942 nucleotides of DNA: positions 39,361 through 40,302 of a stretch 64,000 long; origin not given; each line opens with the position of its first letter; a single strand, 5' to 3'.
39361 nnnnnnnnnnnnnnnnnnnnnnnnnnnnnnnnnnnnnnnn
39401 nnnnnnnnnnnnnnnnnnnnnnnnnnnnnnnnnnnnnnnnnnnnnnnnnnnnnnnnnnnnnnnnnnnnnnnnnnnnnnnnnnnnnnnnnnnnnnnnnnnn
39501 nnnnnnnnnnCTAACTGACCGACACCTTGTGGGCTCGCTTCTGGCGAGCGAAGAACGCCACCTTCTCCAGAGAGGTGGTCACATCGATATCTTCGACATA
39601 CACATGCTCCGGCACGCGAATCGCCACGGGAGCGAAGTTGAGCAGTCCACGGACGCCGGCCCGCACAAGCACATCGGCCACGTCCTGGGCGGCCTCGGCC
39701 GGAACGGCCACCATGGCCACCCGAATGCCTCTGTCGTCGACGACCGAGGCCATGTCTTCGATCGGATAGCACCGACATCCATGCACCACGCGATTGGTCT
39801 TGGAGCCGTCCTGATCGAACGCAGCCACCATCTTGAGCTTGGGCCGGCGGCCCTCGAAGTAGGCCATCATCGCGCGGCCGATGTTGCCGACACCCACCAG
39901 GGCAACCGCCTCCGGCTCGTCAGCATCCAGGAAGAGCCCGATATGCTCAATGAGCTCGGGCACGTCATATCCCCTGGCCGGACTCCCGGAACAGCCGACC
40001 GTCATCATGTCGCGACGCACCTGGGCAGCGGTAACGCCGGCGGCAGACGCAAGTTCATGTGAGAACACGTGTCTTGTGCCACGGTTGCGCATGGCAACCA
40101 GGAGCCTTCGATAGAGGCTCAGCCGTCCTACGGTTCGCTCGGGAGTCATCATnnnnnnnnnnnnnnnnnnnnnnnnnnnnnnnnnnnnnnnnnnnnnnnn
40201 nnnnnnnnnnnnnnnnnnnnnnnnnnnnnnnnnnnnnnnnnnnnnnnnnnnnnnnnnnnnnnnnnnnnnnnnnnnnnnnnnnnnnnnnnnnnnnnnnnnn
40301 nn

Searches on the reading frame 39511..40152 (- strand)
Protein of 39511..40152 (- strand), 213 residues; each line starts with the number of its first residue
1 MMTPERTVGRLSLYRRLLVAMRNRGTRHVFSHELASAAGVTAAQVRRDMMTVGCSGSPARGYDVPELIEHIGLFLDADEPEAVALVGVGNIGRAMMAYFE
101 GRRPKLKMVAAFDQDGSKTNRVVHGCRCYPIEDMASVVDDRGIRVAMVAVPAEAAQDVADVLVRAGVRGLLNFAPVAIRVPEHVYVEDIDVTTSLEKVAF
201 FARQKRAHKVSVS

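Call 3: search_protein_families(library=pfam, proteins=[window:39511-40152:-])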
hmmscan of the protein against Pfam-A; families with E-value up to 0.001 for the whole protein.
window:39511-40152:- (213 aa): 3 families
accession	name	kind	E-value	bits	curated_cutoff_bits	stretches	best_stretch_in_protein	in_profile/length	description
PF02629.25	CoA_binding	-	2.3e-15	57.6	22.3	1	79-176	2-97/97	CoA binding domain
PF06971.19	Put_DNA-bind_N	-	4.4e-14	52.7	27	1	4-49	3-48/49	Putative DNA-binding protein N-terminus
PF01408.29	GFO_IDH_MocA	-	3.4e-09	37.9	24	1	83-167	3-87/120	Oxidoreductase family, NAD-binding Rossmann fold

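Call 10: find_related_loci(query=window:39511-40152:-, collection=genome_contigs, flank=10000)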
Query window:39511-40152:- (213 aa) in genome_contigs; peptide patterns used: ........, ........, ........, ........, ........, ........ (x = any residue, [..] = any of these).
600 stretches matched a pattern (row limit reached: there are more); 125 encode a relative of the query (tblastn E <= 1e-3); the best 80 are kept; 80 distinct loci.
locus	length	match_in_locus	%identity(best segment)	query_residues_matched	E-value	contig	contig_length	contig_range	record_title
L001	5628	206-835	58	3-212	6e-78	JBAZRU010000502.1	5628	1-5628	MAG: Candidatus Hydrogenedentales bacterium isolate SO_2017_GW1_155 NODE_54858_length_5628_cov_0.959644_OW334_2017, whol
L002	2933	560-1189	57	3-212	6e-70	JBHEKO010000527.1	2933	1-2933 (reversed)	MAG: Candidatus Hydrogenedentales bacterium isolate bin.191 k141_2752478, whole genome shotgun sequence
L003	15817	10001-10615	50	1-205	2e-59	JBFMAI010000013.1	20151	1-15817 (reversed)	MAG: Planctomycetota bacterium isolate MAG134 MAG134_13, whole genome shotgun sequence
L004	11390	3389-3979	46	4-200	9e-48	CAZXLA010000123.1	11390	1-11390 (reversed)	MAG TPA_asm: uncultured Tepidisphaeraceae bacterium isolate SRP128246_co1_520 genome assembly, contig: NODE_13886_length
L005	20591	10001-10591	45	4-200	2e-46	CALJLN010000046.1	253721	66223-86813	MAG TPA_asm: uncultured Phycisphaerales bacterium isolate SRR1506987_bin.29_CONCOCT_v1.1_MAG genome assembly, contig: ER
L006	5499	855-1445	46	4-200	2e-46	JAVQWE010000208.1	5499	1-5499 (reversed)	MAG: Phycisphaerales bacterium isolate SKYGB_h_bin4 NODE_208_length_5499_cov_3.335301, whole genome shotgun sequence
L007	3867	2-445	52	60-207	3e-45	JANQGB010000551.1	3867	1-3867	MAG: Phycisphaerae bacterium isolate PL23b_bin.28 k99_2173135, whole genome shotgun sequence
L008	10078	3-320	66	101-206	2e-44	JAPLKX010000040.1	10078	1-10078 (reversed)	MAG: Candidatus Hydrogenedentota bacterium isolate LacPavin_0920_SED5_MAG_60_9 LacPavin_0920_SED5_scaffold_1523266, whol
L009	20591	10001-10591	42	4-200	2e-44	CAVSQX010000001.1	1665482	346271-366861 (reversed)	MAG: uncultured Phycisphaerales bacterium isolate MFD04463.bin.2.6 genome assembly, contig: contig_17532, whole genome s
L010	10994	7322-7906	43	7-201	9e-45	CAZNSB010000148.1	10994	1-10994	MAG TPA_asm: uncultured Planctomycetaceae bacterium isolate SRP068000_co1_132 genome assembly, contig: NODE_11033_length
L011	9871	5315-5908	39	4-201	2e-44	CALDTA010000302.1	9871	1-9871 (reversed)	MAG: uncultured Deinococcales bacterium isolate L1_Bin_MAXBIN__049_sub_1 genome assembly, contig: c_000001074954, whole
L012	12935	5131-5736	41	4-206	6e-43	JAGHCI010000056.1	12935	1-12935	MAG: Candidatus Aerophobetes bacterium isolate AUK278 PB_MBMC_232_c_000000000133, whole genome shotgun sequence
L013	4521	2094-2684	40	4-200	1e-42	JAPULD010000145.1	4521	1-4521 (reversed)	MAG: Planctomycetota bacterium isolate KW1-S15_97 KW1-S15_97_cg145, whole genome shotgun sequence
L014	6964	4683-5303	38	4-211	9e-42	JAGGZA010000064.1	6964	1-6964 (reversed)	MAG: Candidatus Aerophobetes bacterium isolate AUK192 PB_MBMC_146_c_000000000394, whole genome shotgun sequence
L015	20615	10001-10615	38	4-208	7e-41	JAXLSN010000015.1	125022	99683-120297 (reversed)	MAG: Nocardioidaceae bacterium isolate STL-ACT36 C3.26.fa-15, whole genome shotgun sequence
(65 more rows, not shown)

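Call 13: find_encoding_contigs(protein=window:39511-40152:-, flank=3000, max_places=6)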
Protein window:39511-40152:- (213 aa): 14 contigs read that carry it; 6 places shown.
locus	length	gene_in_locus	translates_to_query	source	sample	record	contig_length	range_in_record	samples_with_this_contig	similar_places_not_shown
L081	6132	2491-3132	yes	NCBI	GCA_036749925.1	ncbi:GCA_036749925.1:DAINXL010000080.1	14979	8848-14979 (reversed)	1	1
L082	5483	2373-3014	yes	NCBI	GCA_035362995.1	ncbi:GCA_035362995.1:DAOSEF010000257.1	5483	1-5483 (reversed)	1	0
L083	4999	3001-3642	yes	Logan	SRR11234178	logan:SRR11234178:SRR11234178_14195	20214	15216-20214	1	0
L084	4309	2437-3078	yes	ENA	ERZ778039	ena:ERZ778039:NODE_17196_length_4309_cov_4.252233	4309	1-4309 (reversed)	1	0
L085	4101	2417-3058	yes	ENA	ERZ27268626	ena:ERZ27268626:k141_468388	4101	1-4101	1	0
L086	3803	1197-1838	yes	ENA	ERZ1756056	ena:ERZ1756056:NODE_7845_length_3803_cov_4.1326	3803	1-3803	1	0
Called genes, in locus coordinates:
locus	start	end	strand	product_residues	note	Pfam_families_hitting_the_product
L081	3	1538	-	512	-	?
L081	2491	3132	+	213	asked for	PF06971:Put_DNA-bind_N, PF02629:CoA_binding, PF01408:GFO_IDH_MocA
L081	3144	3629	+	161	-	PF01257:2Fe-2S_thioredx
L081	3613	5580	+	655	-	PF01512:Complex1_51K, PF10589:NADH_4Fe-4S, PF00037:Fer4 (weak), PF12837:Fer4_6 (weak), PF12838:Fer4_7 (weak), PF13187:Fer4_9 (weak), PF13237:Fer4_10, PF14697:Fer4_21, +3 more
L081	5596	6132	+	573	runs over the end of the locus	PF00111:Fer2, PF13510:Fer2_4, PF10588:NADH-G_4Fe-4S_3, PF13237:Fer4_10 (weak), PF22117:Fer4_Nqo3, PF12838:Fer4_7, PF02906:Fe_hyd_lg_C, PF02256:Fe_hyd_SSU, +5 more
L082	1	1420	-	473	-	PF01257:2Fe-2S_thioredx, PF01512:Complex1_51K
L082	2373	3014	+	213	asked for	PF06971:Put_DNA-bind_N, PF02629:CoA_binding, PF01408:GFO_IDH_MocA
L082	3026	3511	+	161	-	PF01257:2Fe-2S_thioredx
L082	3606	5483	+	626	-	PF01512:Complex1_51K, PF10589:NADH_4Fe-4S, PF00037:Fer4 (weak), PF12837:Fer4_6 (weak), PF13237:Fer4_10, PF14697:Fer4_21, PF12838:Fer4_7 (weak), PF13187:Fer4_9 (weak), +3 more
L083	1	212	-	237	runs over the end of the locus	PF00111:Fer2, PF13510:Fer2_4, PF10588:NADH-G_4Fe-4S_3, PF13459:Fer4_15, PF22117:Fer4_Nqo3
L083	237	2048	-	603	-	PF01257:2Fe-2S_thioredx, PF01512:Complex1_51K, PF10589:NADH_4Fe-4S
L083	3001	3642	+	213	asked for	PF06971:Put_DNA-bind_N, PF02629:CoA_binding, PF01408:GFO_IDH_MocA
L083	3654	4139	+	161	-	PF01257:2Fe-2S_thioredx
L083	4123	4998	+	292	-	?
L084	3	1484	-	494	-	?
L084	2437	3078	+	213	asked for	PF06971:Put_DNA-bind_N, PF02629:CoA_binding, PF01408:GFO_IDH_MocA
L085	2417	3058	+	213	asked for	PF06971:Put_DNA-bind_N, PF02629:CoA_binding, PF01408:GFO_IDH_MocA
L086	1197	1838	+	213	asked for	PF06971:Put_DNA-bind_N, PF02629:CoA_binding, PF01408:GFO_IDH_MocA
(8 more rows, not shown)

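Call 28: search_solved_structures(query=window:39511-40152:-, show_alignments=3)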
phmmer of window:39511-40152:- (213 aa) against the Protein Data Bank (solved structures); distinct sequences matched with E-value up to 0.001: 8.
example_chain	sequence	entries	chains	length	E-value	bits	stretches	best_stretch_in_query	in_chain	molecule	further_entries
2vt2_A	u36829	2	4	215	4.1e-36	127.9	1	3-203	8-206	REDOX-SENSING TRANSCRIPTIONAL REPRESSOR REX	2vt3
3keo_A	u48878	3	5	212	1.9e-34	122.5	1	3-206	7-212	Redox-sensing transcriptional repressor rex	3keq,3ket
5zz5_A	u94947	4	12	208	3.3e-32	115.2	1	7-201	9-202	Redox-sensing transcriptional repressor Rex | Redox-sensing transcriptional repressor Rex 1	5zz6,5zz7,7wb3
3ikv_A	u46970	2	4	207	4.2e-32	114.9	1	1-201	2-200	Redox-sensing transcriptional repressor rex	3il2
1xcb_A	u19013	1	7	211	5e-32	114.6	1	1-201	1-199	Redox-sensing transcriptional repressor rex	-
2dt5_A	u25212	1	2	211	5.1e-32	114.6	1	1-201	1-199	AT-rich DNA-binding protein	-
3ikt_A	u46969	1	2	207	5.8e-32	114.4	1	1-201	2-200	Redox-sensing transcriptional repressor rex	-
3wg9_A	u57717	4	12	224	1.1e-25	94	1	7-205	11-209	Redox-sensing transcriptional repressor rex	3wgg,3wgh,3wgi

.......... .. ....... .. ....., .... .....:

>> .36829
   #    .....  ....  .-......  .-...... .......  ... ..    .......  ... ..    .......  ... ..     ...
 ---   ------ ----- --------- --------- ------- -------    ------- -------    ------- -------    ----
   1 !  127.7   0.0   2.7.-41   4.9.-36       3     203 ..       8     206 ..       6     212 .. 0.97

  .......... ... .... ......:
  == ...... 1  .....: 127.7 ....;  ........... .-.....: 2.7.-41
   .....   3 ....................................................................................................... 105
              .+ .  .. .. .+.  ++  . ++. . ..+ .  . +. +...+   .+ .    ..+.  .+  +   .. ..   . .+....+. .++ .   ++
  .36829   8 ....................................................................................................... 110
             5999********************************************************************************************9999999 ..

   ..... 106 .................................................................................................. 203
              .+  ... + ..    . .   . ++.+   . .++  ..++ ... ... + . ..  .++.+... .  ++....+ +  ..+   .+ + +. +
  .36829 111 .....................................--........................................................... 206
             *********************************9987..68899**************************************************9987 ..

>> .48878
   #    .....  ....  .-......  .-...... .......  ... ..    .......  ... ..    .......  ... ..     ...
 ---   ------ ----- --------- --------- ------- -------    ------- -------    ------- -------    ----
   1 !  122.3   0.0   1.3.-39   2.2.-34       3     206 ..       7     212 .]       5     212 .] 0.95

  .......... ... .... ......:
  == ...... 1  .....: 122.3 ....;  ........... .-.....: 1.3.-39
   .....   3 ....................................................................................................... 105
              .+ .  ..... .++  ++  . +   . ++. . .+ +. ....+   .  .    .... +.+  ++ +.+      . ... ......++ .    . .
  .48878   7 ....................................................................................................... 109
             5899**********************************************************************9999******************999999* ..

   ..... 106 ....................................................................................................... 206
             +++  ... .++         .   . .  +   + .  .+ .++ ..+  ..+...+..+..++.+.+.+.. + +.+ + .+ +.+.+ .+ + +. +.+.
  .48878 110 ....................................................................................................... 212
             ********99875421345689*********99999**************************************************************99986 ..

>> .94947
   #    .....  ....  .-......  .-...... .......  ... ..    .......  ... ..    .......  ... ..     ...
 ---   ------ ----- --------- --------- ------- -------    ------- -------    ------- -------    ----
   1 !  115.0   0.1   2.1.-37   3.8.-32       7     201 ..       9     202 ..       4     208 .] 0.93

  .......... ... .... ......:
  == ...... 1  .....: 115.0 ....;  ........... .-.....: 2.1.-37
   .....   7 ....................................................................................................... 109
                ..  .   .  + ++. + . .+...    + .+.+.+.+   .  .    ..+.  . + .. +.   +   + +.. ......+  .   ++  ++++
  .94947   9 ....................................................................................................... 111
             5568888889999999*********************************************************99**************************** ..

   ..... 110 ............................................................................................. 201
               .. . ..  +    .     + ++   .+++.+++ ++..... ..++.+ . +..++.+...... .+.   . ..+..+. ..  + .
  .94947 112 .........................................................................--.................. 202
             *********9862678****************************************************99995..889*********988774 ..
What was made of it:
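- On Rex redox-sensing repressor (protein): 2VT2 aligns at E 4e-36 over residues 3-203, and 3KEO, 5ZZ5 and 3IKT also align (call 28).
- It aligns full-length to solved Rex proteins (2VT2 at E 4e-36, also 3KEO, 5ZZ5, 3IKT; call 28).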

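Call 49: search_protein_families(library=ncbifam, proteins=[window:39511-40152:-], max_evalue=0.01)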
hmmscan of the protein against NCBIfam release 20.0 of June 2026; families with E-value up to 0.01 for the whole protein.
window:39511-40152:- (213 aa): 10 families
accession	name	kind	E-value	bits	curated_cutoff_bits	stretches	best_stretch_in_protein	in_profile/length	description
NF003995.0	PRK05472.2-4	subfamily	3.2e-61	206.6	126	1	3-207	6-210/213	redox-sensing transcriptional repressor Rex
NF003992.0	PRK05472.2-1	equivalog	1.5e-54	184.8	226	1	3-207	21-225/249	redox-sensing transcriptional repressor Rex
NF003993.0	PRK05472.2-2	equivalog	5.9e-53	179.6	217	1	3-207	6-210/212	redox-sensing transcriptional repressor Rex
NF003996.0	PRK05472.2-5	equivalog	9.6e-52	175.9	138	1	3-208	2-205/209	redox-sensing transcriptional repressor Rex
NF003989.0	PRK05472.1-3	equivalog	1.3e-50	172.1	177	1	4-207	9-212/215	redox-sensing transcriptional repressor Rex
NF003994.0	PRK05472.2-3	equivalog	2.5e-49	167.6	130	1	3-199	9-205/217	redox-sensing transcriptional repressor Rex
NF003990.0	PRK05472.1-4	equivalog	2.5e-41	141.6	233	1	8-207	12-211/214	redox-sensing transcriptional repressor Rex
NF003988.0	PRK05472.1-1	equivalog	1.5e-40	139.5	321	1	4-206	8-212/214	redox-sensing transcriptional repressor Rex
NF003991.0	PRK05472.1-5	equivalog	1.3e-33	116.7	198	1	4-204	8-208/211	redox-sensing transcriptional repressor Rex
TIGR03944.1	dehyd_SbnB_fam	equivalog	0.00033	19.8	326.9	1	78-127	130-179/327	2,3-diaminopropionate biosynthesis protein SbnB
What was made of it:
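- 39511..40152 (-): rex, 213 aa. Calls 3, 28 and 49.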

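Call 57: find_homologous_proteins(query=window:39511-40152:-, max_evalue=1e-40)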
Query window:39511-40152:- (213 aa): 2295 proteins with E <= 1e-40 among 6714 candidates; the best 120 are listed.
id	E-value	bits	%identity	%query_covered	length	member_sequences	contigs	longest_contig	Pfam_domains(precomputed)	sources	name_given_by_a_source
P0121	8.7e-121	419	91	100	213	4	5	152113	PF02629.26,PF06971.20,PF01408.29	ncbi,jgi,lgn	-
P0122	5.6e-116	403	88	100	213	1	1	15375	PF02629.26,PF06971.20,PF01408.29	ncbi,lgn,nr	ncbi:MAG: redox-sensing transcriptional repressor Rex [Planctomycetes bacterium]|nr:redox-sensing tr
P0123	4.6e-114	397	87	100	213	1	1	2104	PF02629.26,PF06971.20,PF01408.29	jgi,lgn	jgi:redox-sensing transcriptional repressor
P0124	3.8e-91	322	91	77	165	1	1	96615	PF02629.26,PF01408.29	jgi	jgi:redox-sensing transcriptional repressor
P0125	5.9e-84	299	67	95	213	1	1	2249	PF02629.26,PF06971.20,PF01408.29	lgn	-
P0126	2.7e-83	297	66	95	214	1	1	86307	PF02629.26,PF06971.20,PF01408.29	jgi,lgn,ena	-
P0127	4.8e-83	296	68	98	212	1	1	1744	PF02629.26,PF06971.20,PF01408.29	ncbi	-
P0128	1.4e-82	294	65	95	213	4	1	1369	PF02629.26,PF06971.20,PF01408.29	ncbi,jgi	-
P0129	9.4e-82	292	64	96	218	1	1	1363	PF02629.26,PF06971.20,PF01408.29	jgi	jgi:redox-sensing transcriptional repressor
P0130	2.9e-81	290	64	96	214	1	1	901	PF02629.26,PF06971.20,PF01408.29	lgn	-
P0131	3.3e-81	290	66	96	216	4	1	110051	PF02629.26,PF06971.20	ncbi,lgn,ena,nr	ncbi:MAG TPA: redox-sensing transcriptional repressor Rex [Phycisphaerales bacterium]|nr:redox-sensi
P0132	4.4e-81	289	64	98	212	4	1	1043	PF02629.26,PF06971.20,PF01408.29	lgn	-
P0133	6.4e-81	289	67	94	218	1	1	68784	PF02629.26,PF06971.20,PF01408.29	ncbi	-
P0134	7.0e-81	289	66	95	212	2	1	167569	PF02629.26,PF06971.20,PF01408.29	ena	-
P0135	8.3e-81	289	63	96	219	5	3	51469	PF02629.26,PF06971.20,PF01408.29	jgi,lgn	-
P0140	5.2e-80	286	66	94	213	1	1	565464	PF02629.26,PF06971.20,PF01408.29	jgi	jgi:redox-sensing transcriptional repressor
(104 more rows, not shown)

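Call 58: find_encoding_contigs(protein=P0121, flank=3500, max_places=5)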
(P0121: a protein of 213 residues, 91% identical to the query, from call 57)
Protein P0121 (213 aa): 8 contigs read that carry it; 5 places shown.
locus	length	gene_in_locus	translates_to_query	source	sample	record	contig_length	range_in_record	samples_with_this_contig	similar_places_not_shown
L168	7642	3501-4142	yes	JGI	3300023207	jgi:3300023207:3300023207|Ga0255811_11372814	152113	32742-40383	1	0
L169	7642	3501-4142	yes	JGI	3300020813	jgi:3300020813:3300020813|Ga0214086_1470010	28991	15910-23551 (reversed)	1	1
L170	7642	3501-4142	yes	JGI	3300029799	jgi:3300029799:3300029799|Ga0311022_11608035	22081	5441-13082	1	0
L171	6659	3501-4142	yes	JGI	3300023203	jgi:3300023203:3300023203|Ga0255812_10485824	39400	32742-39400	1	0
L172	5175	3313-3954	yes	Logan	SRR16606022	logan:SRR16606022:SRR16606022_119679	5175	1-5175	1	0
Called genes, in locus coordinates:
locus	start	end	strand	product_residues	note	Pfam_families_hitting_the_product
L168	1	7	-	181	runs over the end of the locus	PF01058:Oxidored_q6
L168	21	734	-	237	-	PF00111:Fer2 (weak), PF13510:Fer2_4, PF10588:NADH-G_4Fe-4S_3, PF13459:Fer4_15, PF22117:Fer4_Nqo3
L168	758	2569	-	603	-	PF01257:2Fe-2S_thioredx, PF01512:Complex1_51K, PF10589:NADH_4Fe-4S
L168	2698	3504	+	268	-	-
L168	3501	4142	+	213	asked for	PF06971:Put_DNA-bind_N, PF02629:CoA_binding, PF01408:GFO_IDH_MocA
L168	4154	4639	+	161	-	PF01257:2Fe-2S_thioredx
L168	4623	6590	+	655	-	PF01512:Complex1_51K, PF10589:NADH_4Fe-4S, PF00037:Fer4 (weak), PF12837:Fer4_6 (weak), PF12838:Fer4_7 (weak), PF13237:Fer4_10 (weak), PF14697:Fer4_21 (weak), PF00037:Fer4 (weak), +2 more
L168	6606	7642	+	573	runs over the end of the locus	PF00111:Fer2, PF13510:Fer2_4, PF10588:NADH-G_4Fe-4S_3, PF22117:Fer4_Nqo3, PF12838:Fer4_7, PF00037:Fer4 (weak), PF02906:Fe_hyd_lg_C, PF02256:Fe_hyd_SSU, +5 more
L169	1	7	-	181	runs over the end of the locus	PF01058:Oxidored_q6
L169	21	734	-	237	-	PF00111:Fer2 (weak), PF13510:Fer2_4, PF10588:NADH-G_4Fe-4S_3, PF13459:Fer4_15, PF22117:Fer4_Nqo3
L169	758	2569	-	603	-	PF01257:2Fe-2S_thioredx, PF01512:Complex1_51K, PF10589:NADH_4Fe-4S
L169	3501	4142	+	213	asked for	PF06971:Put_DNA-bind_N, PF02629:CoA_binding, PF01408:GFO_IDH_MocA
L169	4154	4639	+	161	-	PF01257:2Fe-2S_thioredx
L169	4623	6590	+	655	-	PF01512:Complex1_51K, PF10589:NADH_4Fe-4S, PF00037:Fer4 (weak), PF12837:Fer4_6 (weak), PF12838:Fer4_7 (weak), PF13187:Fer4_9 (weak), PF13237:Fer4_10, PF14697:Fer4_21, +3 more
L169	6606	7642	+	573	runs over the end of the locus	PF00111:Fer2, PF13510:Fer2_4, PF10588:NADH-G_4Fe-4S_3, PF22117:Fer4_Nqo3, PF12838:Fer4_7, PF00037:Fer4 (weak), PF02906:Fe_hyd_lg_C, PF02256:Fe_hyd_SSU, +5 more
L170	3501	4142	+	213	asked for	PF06971:Put_DNA-bind_N, PF02629:CoA_binding, PF01408:GFO_IDH_MocA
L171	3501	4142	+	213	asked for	PF06971:Put_DNA-bind_N, PF02629:CoA_binding, PF01408:GFO_IDH_MocA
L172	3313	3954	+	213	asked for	PF06971:Put_DNA-bind_N, PF02629:CoA_binding, PF01408:GFO_IDH_MocA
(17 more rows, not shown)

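Call 59: find_encoding_contigs(protein=P0122, flank=3500, max_places=3)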
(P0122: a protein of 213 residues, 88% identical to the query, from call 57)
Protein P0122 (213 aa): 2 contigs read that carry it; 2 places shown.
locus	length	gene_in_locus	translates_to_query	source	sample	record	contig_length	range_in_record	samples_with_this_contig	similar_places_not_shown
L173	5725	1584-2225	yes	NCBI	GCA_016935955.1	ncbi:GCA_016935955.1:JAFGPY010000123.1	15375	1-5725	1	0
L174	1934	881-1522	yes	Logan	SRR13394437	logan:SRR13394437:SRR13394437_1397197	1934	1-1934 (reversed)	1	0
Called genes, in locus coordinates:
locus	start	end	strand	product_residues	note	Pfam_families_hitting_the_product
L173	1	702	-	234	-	PF01257:2Fe-2S_thioredx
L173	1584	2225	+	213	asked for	PF06971:Put_DNA-bind_N, PF02629:CoA_binding, PF01408:GFO_IDH_MocA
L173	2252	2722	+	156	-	PF01257:2Fe-2S_thioredx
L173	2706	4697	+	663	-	PF01512:Complex1_51K, PF10589:NADH_4Fe-4S, PF00037:Fer4 (weak), PF12837:Fer4_6 (weak), PF12838:Fer4_7 (weak), PF13237:Fer4_10, PF14697:Fer4_21, PF00037:Fer4, +2 more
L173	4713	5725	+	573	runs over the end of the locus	PF00111:Fer2, PF13510:Fer2_4, PF10588:NADH-G_4Fe-4S_3, PF22117:Fer4_Nqo3, PF12838:Fer4_7, PF00037:Fer4 (weak), PF02906:Fe_hyd_lg_C, PF02256:Fe_hyd_SSU, +3 more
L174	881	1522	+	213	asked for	PF06971:Put_DNA-bind_N, PF02629:CoA_binding, PF01408:GFO_IDH_MocA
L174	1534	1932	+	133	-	?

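Call 60: find_encoding_contigs(protein=P0123, flank=3500, max_places=3)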
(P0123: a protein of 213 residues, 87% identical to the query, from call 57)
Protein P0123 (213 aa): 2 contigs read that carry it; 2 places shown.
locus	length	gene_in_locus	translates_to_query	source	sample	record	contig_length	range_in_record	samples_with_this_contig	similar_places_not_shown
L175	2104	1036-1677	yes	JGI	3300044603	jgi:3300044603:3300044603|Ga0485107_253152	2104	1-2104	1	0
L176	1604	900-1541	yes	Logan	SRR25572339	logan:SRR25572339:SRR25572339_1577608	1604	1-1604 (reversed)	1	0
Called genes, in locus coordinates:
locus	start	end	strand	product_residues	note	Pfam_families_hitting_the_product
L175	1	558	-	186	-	?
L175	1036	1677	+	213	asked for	PF06971:Put_DNA-bind_N, PF02629:CoA_binding, PF01408:GFO_IDH_MocA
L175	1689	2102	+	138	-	?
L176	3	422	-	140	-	?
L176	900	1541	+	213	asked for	PF06971:Put_DNA-bind_N, PF02629:CoA_binding, PF01408:GFO_IDH_MocA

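Call 70: find_encoding_contigs(protein=P0131, flank=4000, max_places=2)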
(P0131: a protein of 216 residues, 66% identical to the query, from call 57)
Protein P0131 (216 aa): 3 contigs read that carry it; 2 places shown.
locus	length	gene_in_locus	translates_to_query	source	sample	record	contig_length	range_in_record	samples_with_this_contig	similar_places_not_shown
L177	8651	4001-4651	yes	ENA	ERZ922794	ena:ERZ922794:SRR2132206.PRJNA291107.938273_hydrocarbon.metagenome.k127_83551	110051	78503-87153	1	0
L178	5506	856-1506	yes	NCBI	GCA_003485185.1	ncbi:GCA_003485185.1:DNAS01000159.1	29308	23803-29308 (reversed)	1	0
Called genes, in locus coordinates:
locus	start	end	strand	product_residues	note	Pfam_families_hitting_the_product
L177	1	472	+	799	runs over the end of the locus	PF00331:Glyco_hydro_10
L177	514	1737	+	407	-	PF13517:FG-GAP_3 (faint), PF21348:RGL11_C (weak)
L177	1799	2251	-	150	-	PF03479:PCC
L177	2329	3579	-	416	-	PF01408:GFO_IDH_MocA, PF02894:GFO_IDH_MocA_C, PF22725:GFO_IDH_MocA_C3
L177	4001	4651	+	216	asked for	PF06971:Put_DNA-bind_N, PF02629:CoA_binding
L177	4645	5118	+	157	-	PF01257:2Fe-2S_thioredx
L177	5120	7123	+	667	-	PF01512:Complex1_51K, PF10531:SLBB (weak), PF10589:NADH_4Fe-4S, PF00037:Fer4 (weak), PF12838:Fer4_7 (weak), PF13187:Fer4_9 (weak), PF13237:Fer4_10, PF14697:Fer4_21, +3 more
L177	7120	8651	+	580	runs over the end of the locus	PF00111:Fer2 (weak), PF13510:Fer2_4, PF10588:NADH-G_4Fe-4S_3, PF13237:Fer4_10 (weak), PF22117:Fer4_Nqo3, PF12838:Fer4_7, PF02906:Fe_hyd_lg_C, PF02256:Fe_hyd_SSU, +8 more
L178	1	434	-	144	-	PF01408:GFO_IDH_MocA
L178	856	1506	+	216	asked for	PF06971:Put_DNA-bind_N, PF02629:CoA_binding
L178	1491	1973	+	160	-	PF01257:2Fe-2S_thioredx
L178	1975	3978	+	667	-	PF01512:Complex1_51K, PF10531:SLBB (weak), PF10589:NADH_4Fe-4S, PF00037:Fer4 (weak), PF12838:Fer4_7 (weak), PF13187:Fer4_9 (weak), PF13237:Fer4_10, PF14697:Fer4_21, +3 more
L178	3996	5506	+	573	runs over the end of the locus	PF00111:Fer2 (weak), PF13510:Fer2_4, PF10588:NADH-G_4Fe-4S_3, PF13183:Fer4_8 (weak), PF22117:Fer4_Nqo3, PF12838:Fer4_7, PF02906:Fe_hyd_lg_C, PF02256:Fe_hyd_SSU, +8 more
